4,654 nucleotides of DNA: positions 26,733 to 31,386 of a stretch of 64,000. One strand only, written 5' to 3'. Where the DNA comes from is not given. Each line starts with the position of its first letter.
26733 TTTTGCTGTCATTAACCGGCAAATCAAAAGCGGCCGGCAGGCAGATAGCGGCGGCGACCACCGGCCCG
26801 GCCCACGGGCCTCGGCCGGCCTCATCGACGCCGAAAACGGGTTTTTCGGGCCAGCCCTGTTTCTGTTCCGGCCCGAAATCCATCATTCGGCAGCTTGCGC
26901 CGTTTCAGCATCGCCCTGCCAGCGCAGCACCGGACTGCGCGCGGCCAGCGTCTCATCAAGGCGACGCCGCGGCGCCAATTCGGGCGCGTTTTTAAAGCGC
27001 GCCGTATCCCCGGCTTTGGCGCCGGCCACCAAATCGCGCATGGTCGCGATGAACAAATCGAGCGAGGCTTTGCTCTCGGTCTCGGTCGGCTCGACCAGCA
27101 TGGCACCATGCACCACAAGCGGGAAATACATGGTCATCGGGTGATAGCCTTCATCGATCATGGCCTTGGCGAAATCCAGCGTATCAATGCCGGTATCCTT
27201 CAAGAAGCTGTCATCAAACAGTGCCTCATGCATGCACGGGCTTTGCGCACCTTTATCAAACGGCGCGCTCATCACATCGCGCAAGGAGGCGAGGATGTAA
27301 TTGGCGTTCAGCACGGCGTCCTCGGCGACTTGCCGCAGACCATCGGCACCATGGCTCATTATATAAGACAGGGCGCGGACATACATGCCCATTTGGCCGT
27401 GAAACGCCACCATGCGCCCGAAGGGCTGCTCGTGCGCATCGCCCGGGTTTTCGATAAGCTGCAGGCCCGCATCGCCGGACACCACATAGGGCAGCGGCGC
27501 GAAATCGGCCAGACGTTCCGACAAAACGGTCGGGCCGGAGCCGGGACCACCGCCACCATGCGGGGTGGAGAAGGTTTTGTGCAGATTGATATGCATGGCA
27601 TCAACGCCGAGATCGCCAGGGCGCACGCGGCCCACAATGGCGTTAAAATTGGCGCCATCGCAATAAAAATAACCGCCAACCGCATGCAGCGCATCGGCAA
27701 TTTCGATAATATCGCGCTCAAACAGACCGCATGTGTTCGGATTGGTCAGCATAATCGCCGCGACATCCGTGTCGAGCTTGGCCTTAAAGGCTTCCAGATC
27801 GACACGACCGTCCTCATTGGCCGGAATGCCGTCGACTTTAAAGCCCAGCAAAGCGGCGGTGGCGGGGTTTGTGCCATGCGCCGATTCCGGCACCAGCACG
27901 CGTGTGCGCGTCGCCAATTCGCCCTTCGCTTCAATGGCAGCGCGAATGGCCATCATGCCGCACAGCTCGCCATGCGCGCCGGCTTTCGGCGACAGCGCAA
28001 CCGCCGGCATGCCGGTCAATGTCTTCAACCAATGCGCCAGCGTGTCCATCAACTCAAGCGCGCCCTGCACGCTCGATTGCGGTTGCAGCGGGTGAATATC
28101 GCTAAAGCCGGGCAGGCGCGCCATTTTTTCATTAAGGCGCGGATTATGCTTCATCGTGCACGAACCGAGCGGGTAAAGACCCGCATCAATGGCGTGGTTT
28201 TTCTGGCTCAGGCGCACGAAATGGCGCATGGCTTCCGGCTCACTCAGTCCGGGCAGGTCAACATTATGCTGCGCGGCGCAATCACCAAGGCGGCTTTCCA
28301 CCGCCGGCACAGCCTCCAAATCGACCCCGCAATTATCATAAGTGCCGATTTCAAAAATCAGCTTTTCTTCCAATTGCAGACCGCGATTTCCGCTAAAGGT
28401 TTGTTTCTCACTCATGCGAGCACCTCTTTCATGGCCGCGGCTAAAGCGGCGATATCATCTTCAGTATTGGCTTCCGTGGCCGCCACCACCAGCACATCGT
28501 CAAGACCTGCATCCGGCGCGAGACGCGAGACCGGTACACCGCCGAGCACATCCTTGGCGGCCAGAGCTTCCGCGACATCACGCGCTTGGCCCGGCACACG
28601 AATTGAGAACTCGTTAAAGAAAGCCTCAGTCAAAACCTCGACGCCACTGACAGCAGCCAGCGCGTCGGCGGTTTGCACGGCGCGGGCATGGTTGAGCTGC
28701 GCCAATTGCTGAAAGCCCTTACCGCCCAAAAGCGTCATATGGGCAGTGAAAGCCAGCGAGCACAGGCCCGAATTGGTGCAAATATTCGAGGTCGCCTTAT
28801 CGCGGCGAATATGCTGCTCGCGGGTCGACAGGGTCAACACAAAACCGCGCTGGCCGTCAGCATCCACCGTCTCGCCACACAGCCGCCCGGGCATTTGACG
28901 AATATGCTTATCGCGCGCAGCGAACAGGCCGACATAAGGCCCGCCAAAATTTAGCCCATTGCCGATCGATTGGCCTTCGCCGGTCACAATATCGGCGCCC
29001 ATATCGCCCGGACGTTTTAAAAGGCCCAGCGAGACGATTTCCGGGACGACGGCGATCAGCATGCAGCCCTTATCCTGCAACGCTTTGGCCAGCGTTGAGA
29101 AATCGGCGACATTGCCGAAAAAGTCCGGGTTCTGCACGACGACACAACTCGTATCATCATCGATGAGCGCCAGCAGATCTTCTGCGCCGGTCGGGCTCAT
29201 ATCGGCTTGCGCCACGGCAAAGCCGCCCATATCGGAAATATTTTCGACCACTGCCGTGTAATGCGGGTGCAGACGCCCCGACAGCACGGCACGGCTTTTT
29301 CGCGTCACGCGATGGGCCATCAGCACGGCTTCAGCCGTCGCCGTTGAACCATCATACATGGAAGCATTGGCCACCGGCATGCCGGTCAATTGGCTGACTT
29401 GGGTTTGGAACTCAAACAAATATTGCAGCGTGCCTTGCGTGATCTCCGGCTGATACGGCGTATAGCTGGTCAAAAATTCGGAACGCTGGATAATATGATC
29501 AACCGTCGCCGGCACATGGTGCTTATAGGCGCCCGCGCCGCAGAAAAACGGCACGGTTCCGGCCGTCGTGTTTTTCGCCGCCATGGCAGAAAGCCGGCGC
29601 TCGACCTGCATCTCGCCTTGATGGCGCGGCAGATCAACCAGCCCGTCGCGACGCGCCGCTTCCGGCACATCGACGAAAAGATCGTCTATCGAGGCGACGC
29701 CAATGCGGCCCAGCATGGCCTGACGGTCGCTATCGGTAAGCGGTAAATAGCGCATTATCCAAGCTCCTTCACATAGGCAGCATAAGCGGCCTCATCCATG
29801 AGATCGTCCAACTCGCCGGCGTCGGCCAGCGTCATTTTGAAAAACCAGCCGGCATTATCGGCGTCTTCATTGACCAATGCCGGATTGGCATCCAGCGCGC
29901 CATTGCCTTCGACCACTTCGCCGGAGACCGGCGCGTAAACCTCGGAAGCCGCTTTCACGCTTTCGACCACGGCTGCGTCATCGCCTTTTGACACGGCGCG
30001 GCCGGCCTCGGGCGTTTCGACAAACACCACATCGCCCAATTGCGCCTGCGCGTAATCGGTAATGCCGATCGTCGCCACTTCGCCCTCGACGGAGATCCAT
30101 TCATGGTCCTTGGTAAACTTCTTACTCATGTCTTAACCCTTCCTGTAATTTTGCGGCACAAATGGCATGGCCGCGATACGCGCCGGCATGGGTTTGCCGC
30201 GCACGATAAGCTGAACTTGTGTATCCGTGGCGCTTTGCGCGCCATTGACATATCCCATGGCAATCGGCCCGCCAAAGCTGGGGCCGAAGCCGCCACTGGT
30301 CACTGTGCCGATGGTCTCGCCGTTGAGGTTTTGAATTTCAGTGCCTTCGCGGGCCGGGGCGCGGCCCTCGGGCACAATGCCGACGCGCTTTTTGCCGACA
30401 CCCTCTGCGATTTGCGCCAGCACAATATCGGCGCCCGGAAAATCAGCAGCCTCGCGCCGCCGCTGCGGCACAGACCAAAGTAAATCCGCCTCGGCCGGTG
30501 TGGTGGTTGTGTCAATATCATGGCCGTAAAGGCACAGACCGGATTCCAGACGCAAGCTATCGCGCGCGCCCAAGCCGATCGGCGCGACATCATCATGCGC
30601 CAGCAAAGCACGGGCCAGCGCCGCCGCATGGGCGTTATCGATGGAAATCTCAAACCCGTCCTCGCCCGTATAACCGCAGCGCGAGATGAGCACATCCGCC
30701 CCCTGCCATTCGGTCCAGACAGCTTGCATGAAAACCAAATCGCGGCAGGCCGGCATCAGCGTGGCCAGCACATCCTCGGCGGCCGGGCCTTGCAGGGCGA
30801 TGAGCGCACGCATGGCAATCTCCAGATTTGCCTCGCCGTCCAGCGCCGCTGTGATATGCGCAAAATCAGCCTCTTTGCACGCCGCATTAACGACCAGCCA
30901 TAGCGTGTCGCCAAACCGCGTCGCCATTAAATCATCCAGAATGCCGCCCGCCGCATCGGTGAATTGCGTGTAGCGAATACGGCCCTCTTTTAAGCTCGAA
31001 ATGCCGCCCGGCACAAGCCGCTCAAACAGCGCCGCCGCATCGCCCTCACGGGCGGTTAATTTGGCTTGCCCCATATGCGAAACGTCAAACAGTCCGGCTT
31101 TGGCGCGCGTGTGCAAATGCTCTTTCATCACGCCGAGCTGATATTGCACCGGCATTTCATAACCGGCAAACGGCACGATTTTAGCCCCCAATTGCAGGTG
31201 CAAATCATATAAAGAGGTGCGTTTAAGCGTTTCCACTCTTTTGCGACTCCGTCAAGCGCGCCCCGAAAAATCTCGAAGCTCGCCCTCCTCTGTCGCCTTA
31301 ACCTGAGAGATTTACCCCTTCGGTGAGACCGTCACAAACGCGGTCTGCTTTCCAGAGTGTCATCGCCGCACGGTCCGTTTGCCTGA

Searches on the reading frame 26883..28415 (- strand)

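Call 6: search_protein_families(library=ncbifam, proteins=[window:26883-28415:-])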
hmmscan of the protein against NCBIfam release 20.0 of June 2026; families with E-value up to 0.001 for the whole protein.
window:26883-28415:- (510 aa): 8 families
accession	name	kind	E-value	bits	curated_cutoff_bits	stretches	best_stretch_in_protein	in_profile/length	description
NF003346.0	PRK04366.1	equivalog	3e-203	675.9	441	1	13-499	5-487/487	aminomethyl-transferring glycine dehydrogenase subunit GcvPB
TIGR00461.1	gcvP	equivalog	1.1e-100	337.8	859.2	1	57-478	466-887/939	aminomethyl-transferring glycine dehydrogenase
NF001696.0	PRK00451.1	equivalog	9e-20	71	364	2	55-295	45-279/447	aminomethyl-transferring glycine dehydrogenase subunit GcvPA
TIGR03235.1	DNA_S_dndA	equivalog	1.3e-05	24.7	480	1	191-287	112-206/353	cysteine desulfurase DndA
TIGR03812.1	tyr_de_CO2_Arch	equivalog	9.6e-05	21.4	299.4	0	152-225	88-162/375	tyrosine decarboxylase MfnA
TIGR03402.1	FeS_nifS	equivalog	0.00011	21.2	530.75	1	189-280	108-198/379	cysteine desulfurase NifS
NF002806.0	PRK02948.1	subfamily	0.00066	18.8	304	1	188-289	109-208/381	IscS subfamily cysteine desulfurase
TIGR01979.1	sufS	subfamily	0.00072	18.5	475.1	1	188-287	130-227/403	SufS family cysteine desulfurase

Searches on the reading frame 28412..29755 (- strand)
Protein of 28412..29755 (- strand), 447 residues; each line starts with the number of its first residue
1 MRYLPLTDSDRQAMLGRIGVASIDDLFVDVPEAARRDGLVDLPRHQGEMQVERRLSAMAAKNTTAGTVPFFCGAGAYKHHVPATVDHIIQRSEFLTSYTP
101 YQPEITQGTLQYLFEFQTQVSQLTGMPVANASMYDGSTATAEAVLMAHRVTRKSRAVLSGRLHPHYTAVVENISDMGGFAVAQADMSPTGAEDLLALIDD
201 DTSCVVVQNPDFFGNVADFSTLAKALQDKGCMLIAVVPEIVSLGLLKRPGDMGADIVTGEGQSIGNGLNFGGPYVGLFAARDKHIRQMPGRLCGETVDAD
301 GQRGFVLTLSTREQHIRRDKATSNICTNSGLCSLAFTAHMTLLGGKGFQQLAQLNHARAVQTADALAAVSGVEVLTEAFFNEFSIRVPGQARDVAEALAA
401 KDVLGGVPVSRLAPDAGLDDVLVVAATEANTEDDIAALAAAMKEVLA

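Call 6: search_protein_families(library=ncbifam, proteins=[window:28412-29755:-])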
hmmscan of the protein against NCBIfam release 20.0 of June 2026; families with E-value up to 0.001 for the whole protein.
window:28412-29755:- (447 aa): 3 families
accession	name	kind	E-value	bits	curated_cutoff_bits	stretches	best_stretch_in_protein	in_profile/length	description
NF001696.0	PRK00451.1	equivalog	8.3e-181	601.8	364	1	1-446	2-446/447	aminomethyl-transferring glycine dehydrogenase subunit GcvPA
TIGR00461.1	gcvP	equivalog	1.2e-71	241.6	859.2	1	4-401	3-393/939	aminomethyl-transferring glycine dehydrogenase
NF003346.0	PRK04366.1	equivalog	2.7e-14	52.7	441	1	29-446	38-452/487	aminomethyl-transferring glycine dehydrogenase subunit GcvPB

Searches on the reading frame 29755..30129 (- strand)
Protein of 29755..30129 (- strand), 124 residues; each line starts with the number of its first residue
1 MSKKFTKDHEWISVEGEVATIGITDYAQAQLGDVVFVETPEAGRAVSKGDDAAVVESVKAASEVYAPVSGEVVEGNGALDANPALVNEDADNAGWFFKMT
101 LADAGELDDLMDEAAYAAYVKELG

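Call 6: search_protein_families(library=ncbifam, proteins=[window:29755-30129:-])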
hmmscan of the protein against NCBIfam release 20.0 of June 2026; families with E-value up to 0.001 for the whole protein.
window:29755-30129:- (124 aa): 4 families
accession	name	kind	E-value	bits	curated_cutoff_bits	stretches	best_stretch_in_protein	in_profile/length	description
NF002270.0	PRK01202.1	subfamily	1.9e-49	166.7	117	1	3-122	8-128/129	glycine cleavage system protein GcvH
TIGR00527.1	gcvH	equivalog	6.1e-42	142.7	115.85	1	4-121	7-126/129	glycine cleavage system protein GcvH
TIGR03077.1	not_gcvH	equivalog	4.8e-19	68.4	144.05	1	9-103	6-101/110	glycine cleavage protein H-like protein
NF045810.1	GcvH_rel_desulf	equivalog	2.4e-08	33.9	150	1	7-121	21-136/167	GcvH-related protein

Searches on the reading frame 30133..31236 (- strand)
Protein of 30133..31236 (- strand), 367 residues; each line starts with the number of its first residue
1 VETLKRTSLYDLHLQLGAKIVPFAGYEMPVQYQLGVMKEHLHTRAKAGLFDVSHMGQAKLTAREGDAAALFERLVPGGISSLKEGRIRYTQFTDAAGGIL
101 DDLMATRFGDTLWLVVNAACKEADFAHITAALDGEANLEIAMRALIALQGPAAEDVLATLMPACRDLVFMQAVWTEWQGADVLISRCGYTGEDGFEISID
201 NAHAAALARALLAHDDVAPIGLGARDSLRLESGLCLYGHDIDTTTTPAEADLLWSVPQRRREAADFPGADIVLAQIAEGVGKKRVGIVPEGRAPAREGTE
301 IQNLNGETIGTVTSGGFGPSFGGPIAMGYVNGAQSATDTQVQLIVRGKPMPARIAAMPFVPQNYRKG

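Call 6: search_protein_families(library=ncbifam, proteins=[window:30133-31236:-])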
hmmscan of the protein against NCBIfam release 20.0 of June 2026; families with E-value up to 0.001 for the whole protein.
window:30133-31236:- (367 aa): 6 families
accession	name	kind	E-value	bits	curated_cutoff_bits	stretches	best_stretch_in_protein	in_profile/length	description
NF010093.0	PRK13579.1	equivalog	9.6e-160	531.4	459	1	2-366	7-370/371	glycine cleavage system aminomethyltransferase GcvT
NF001567.0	PRK00389.1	subfamily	8.6e-100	334.2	300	1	3-363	2-356/359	glycine cleavage system aminomethyltransferase GcvT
TIGR00528.1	gcvT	equivalog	1.7e-95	320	235.85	1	4-361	1-361/362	glycine cleavage system aminomethyltransferase GcvT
NF053776.1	TmaoDeMthMsil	equivalog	3e-36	125.2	1100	1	5-360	386-754/763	trimethylamine N-oxide demethylase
TIGR01372.1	soxA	subfamily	1e-31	109.6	1164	1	33-360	643-987/996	sarcosine oxidase subunit alpha family protein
NF009133.0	PRK12486.1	equivalog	2e-28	99.3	410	1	33-354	42-363/369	dimethylsulfoniopropionate demethylase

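Call 23: find_related_loci(query=window:30133-31236:-, collection=genome_contigs, flank=1000)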
Query window:30133-31236:- (367 aa) in genome_contigs; peptide patterns used: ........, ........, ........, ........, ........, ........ (x = any residue, [..] = any of these).
600 stretches matched a pattern (row limit reached: there are more); 600 encode a relative of the query (tblastn E <= 1e-3); the best 80 are kept; 80 distinct loci.
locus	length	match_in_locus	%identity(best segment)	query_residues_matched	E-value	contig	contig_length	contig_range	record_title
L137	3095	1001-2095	61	2-367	1e-144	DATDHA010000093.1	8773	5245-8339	MAG TPA_asm: Alphaproteobacteria bacterium isolate SMAG_U266 k141_358997, whole genome shotgun sequence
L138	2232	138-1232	60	2-367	7e-145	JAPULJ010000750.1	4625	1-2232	MAG: Alphaproteobacteria bacterium isolate KW1-S21_141 KW1-S21_141_cg750, whole genome shotgun sequence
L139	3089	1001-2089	60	4-367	9e-138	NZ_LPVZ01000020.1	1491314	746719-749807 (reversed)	Thalassospira sp. MCCC 1A01148 contig5, whole genome shotgun sequence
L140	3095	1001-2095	59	2-367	1e-135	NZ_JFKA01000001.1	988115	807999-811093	Thalassospira mesophila strain JCM 18969 contig1, whole genome shotgun sequence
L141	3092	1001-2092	59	4-367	9e-135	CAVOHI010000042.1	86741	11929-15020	MAG: uncultured Alphaproteobacteria bacterium isolate MFD00125.bin.2.52 genome assembly, contig: contig_26184, whole gen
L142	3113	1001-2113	57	2-367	6e-134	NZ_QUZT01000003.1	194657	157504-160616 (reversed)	Pseudomonas nabeulensis strain E10B contig00003, whole genome shotgun sequence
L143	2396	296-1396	59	4-366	1e-135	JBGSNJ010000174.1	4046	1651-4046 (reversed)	MAG: Aestuariivirga sp. isolate JTS-AC253 k141_855050, whole genome shotgun sequence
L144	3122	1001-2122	59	1-366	2e-134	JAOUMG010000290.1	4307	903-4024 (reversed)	MAG: Paracoccaceae bacterium isolate 8_1_July_SF_Bin31 8_1_July_SF_Bin31_scaffold_12606_c1, whole genome shotgun sequenc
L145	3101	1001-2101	62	4-366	2e-137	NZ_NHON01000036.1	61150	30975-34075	Inquilinus limosus strain Inq sc_036, whole genome shotgun sequence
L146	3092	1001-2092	59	2-366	7e-132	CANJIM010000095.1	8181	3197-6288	MAG: Rhodospirillaceae bacterium isolate RH-23may17-1106 genome assembly, contig: RH-23may17-C72513, whole genome shotgu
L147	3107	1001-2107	54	2-367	7e-132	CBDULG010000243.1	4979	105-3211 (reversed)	MAG TPA_asm: uncultured Rhodocyclaceae bacterium isolate SRR22808131_binner13_Refined_72 genome assembly, contig: ERZ250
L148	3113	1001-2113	58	2-367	1e-130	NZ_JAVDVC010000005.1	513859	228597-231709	Pseudomonas brassicacearum strain 3432 Ga0454458_05, whole genome shotgun sequence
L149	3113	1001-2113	56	2-367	4e-130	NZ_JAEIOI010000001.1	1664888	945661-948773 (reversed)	Pseudomonas anguilliseptica strain MatS1 scaffold1, whole genome shotgun sequence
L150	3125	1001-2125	58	2-366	4e-129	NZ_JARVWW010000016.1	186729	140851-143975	Bradyrhizobium sp. SSUT77 NODE_16_length_186729_cov_12.973285, whole genome shotgun sequence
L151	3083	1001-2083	58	2-364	1e-128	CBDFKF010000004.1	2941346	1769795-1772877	MAG: Alphaproteobacteria bacterium isolate e5628c17-7acf-4102-879c-7f99d0d03c41 genome assembly, contig: contig_4, whole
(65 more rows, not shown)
